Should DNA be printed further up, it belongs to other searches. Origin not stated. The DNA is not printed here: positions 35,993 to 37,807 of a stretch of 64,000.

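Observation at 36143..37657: About 500-aa orphan protein on an AT-rich islet between an SDR and the NhaP antiporter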

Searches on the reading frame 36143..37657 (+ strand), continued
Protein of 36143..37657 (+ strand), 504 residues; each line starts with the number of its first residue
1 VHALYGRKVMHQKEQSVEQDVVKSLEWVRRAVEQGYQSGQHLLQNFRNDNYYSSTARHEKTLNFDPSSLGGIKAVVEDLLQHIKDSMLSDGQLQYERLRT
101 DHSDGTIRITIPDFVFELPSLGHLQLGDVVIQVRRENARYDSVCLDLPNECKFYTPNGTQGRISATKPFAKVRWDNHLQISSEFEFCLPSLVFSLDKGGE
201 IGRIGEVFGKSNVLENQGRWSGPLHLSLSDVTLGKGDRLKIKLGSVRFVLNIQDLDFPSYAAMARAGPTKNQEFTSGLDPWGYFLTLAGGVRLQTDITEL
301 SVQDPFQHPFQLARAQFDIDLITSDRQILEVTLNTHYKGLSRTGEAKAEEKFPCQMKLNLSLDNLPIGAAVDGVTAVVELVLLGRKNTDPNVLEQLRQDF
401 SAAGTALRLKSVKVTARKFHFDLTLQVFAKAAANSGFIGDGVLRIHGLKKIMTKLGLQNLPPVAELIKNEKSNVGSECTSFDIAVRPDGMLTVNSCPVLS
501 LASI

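Call 21: search_protein_families(library=pfam, proteins=[P0029, P0031, P0034, P0035, P0036, P0037, P0039, P0041, P0044, P0053], max_evalue=0.1)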
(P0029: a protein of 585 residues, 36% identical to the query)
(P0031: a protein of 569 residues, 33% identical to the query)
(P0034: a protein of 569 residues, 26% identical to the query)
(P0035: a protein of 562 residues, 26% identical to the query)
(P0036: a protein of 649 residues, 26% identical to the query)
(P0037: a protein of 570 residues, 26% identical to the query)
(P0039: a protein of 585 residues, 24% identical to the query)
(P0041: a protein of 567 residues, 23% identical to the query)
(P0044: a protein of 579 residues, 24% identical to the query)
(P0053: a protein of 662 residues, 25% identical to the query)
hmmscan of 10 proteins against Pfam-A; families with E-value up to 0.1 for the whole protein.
P0029 (585 aa): 2 families
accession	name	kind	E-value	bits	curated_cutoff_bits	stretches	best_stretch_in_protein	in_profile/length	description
PF08238.18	Sel1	-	1.4e-10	41.8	30.7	1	58-93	1-36/36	Sel1 repeat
PF13432.12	TPR_16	-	0.049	14.5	32.7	1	33-92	4-61/65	Tetratricopeptide repeat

P0031 (569 aa): 1 family
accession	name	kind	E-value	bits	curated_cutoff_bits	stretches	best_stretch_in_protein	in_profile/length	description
PF08238.18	Sel1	-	5.1e-09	36.8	30.7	1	51-86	1-36/36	Sel1 repeat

P0034 (569 aa): 1 family
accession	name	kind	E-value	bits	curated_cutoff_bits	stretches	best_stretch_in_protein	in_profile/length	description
PF08238.18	Sel1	-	5.2e-07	30.4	30.7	1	51-84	1-34/36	Sel1 repeat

P0035 (562 aa): 2 families
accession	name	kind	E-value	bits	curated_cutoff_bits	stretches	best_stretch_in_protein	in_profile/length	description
PF08238.18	Sel1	-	1.3e-07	32.3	30.7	1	43-77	1-35/36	Sel1 repeat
PF13432.12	TPR_16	-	0.036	15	32.7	0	18-55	4-43/65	Tetratricopeptide repeat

P0036 (649 aa): 0 families

P0037 (570 aa): 4 families
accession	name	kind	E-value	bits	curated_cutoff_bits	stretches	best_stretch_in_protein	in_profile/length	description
PF08238.18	Sel1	-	4.2e-10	40.2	30.7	1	51-85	2-36/36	Sel1 repeat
PF13432.12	TPR_16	-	0.00015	22.6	32.7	1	24-81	3-59/65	Tetratricopeptide repeat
PF09898.14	DUF2125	-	0.00032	20.8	24.2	1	453-548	211-304/319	Uncharacterized protein conserved in bacteria (DUF2125)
PF07719.23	TPR_2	-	0.061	13.9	27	0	18-42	1-25/34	Tetratricopeptide repeat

P0039 (585 aa): 2 families
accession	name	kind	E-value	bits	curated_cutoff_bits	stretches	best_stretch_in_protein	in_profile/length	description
PF08238.18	Sel1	-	7.3e-07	30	30.7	1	51-85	2-36/36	Sel1 repeat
PF06097.16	DUF945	-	0.0045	16.6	26.8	0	224-339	209-303/460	Bacterial protein of unknown function (DUF945)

P0041 (567 aa): 1 family
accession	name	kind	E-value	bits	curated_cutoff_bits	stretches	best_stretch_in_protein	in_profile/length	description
PF08238.18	Sel1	-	8.3e-07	29.8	30.7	1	61-95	1-35/36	Sel1 repeat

P0044 (579 aa): 3 families
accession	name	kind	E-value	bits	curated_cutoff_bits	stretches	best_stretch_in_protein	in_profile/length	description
PF08238.18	Sel1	-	9.7e-09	35.9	30.7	1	50-85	1-36/36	Sel1 repeat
PF06097.16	DUF945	-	0.0021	17.6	26.8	1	201-339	178-308/460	Bacterial protein of unknown function (DUF945)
PF20396.3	DUF6689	-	0.091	12.4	27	0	221-275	146-200/275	Family of unknown function (DUF6689)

P0053 (662 aa): 1 family
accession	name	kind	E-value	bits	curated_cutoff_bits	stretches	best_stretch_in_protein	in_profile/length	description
PF08238.18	Sel1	-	2.6e-28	97.9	30.7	3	53-88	1-36/36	Sel1 repeat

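Call 29: find_homologous_proteins(query=A2, max_evalue=0.00001)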
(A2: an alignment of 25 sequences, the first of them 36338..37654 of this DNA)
Query A2 (25 sequences) (439 aa, profile of the alignment): 9 proteins with E <= 0.00001 among 8000 candidates.
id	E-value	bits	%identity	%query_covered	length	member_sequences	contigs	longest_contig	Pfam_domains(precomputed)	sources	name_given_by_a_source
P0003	7.9e-147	508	70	100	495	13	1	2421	-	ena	-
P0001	2.4e-145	503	100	100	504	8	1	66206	-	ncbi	-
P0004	1.2e-143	497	68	100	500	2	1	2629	-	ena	-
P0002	1.0e-141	491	91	100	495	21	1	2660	-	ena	-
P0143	4.1e-126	440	20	85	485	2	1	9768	-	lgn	-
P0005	8.7e-126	439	47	98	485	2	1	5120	-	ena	-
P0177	4.1e-112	393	21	84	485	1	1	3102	-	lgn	-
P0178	5.9e-73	264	70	58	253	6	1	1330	-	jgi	-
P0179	1.8e-67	246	90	54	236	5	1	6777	-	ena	-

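Call 30: search_protein_families(library=pfam, alignment_id=A2, max_evalue=1)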
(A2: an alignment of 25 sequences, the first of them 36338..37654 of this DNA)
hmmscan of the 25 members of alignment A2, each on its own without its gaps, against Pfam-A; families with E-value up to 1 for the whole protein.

A. member 1, window:36338-37654:+ (439 aa): 0 families

B. families by the number of members that match (of 25 scanned): 11 families
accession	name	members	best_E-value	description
PF06097.16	DUF945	5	0.00066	Bacterial protein of unknown function (DUF945)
PF09898.14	DUF2125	4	7.9e-09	Uncharacterized protein conserved in bacteria (DUF2125)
PF05359.17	DUF748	1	0.026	Domain of Unknown Function (DUF748)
PF25457.1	IRF-2BP1_2_M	1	0.065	IRF-2BP1/2 middle domain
PF14250.11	AbrB-like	1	0.065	AbrB-like transcriptional regulator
PF24360.1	DUF7516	1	0.069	Domain of unknown function (DUF7516)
PF20396.3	DUF6689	1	0.07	Family of unknown function (DUF6689)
PF05350.17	GSK-3_bind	1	0.078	Glycogen synthase kinase-3 binding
PF20339.3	DUF6634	1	0.097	Family of unknown function (DUF6634)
PF07989.16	Cnn_1N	1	0.23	Centrosomin N-terminal motif 1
PF13450.12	NAD_binding_8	1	0.43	NAD(P)-binding Rossmann-like domain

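Call 32: search_protein_families(library=pfam, proteins=[P0063, P0075, P0115, P0143, P0070, P0099, P0030, P0038, P0040, P0043], max_evalue=0.1)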
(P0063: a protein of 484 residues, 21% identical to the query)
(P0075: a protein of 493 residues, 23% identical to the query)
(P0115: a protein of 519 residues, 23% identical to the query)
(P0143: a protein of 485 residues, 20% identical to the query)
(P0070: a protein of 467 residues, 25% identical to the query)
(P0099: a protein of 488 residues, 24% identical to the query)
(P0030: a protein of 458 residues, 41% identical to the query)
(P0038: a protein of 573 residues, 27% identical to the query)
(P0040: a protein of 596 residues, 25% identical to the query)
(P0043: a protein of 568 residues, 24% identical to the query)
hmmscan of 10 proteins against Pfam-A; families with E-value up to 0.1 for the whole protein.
P0063 (484 aa): 0 families

P0075 (493 aa): 0 families

P0115 (519 aa): 0 families

P0143 (485 aa): 2 families
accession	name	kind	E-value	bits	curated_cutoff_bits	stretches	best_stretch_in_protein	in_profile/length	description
PF09898.14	DUF2125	-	0.0026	17.8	24.2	1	254-427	113-270/319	Uncharacterized protein conserved in bacteria (DUF2125)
PF24360.1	DUF7516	-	0.074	13.6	27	0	222-259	2-39/87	Domain of unknown function (DUF7516)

P0070 (467 aa): 0 families

P0099 (488 aa): 3 families
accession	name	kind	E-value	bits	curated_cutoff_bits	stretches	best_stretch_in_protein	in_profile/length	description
PF09898.14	DUF2125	-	1e-08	35.6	24.2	1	190-465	40-311/319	Uncharacterized protein conserved in bacteria (DUF2125)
PF06097.16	DUF945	-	0.00078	19.1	26.8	1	146-218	181-251/460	Bacterial protein of unknown function (DUF945)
PF05350.17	GSK-3_bind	-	0.078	12.8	25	0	342-403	59-120/238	Glycogen synthase kinase-3 binding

P0030 (458 aa): 0 families

P0038 (573 aa): 1 family
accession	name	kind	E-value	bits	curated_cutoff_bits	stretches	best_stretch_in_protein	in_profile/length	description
PF08238.18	Sel1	-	7.8e-10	39.4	30.7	1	50-85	1-36/36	Sel1 repeat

P0040 (596 aa): 2 families
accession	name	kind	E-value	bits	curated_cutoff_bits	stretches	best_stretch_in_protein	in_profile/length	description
PF08238.18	Sel1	-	4e-08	34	30.7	1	52-87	1-36/36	Sel1 repeat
PF06097.16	DUF945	-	0.0021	17.6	26.8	1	500-584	381-458/460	Bacterial protein of unknown function (DUF945)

P0043 (568 aa): 1 family
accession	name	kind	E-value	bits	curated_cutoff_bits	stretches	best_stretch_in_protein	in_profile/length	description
PF08238.18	Sel1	-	2e-09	38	30.7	1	50-85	1-36/36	Sel1 repeat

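Call 35: find_encoding_contigs(protein=P0003, flank=6000, max_places=3)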
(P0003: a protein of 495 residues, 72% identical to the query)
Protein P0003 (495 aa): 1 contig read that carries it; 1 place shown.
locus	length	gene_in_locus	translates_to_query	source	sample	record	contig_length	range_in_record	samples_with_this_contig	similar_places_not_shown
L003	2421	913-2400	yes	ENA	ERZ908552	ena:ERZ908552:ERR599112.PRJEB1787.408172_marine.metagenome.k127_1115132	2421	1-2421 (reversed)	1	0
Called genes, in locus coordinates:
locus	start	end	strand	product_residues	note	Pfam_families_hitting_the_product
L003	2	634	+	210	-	?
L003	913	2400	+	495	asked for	-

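Call 36: find_encoding_contigs(protein=P0004, flank=6000, max_places=3)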
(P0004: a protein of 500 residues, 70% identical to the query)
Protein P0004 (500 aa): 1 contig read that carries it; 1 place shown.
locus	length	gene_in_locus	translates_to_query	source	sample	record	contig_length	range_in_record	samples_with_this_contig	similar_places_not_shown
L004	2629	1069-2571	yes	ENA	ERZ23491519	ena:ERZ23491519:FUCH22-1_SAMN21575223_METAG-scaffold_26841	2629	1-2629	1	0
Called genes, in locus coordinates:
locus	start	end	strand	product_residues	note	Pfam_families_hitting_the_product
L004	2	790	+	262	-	?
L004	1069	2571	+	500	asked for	-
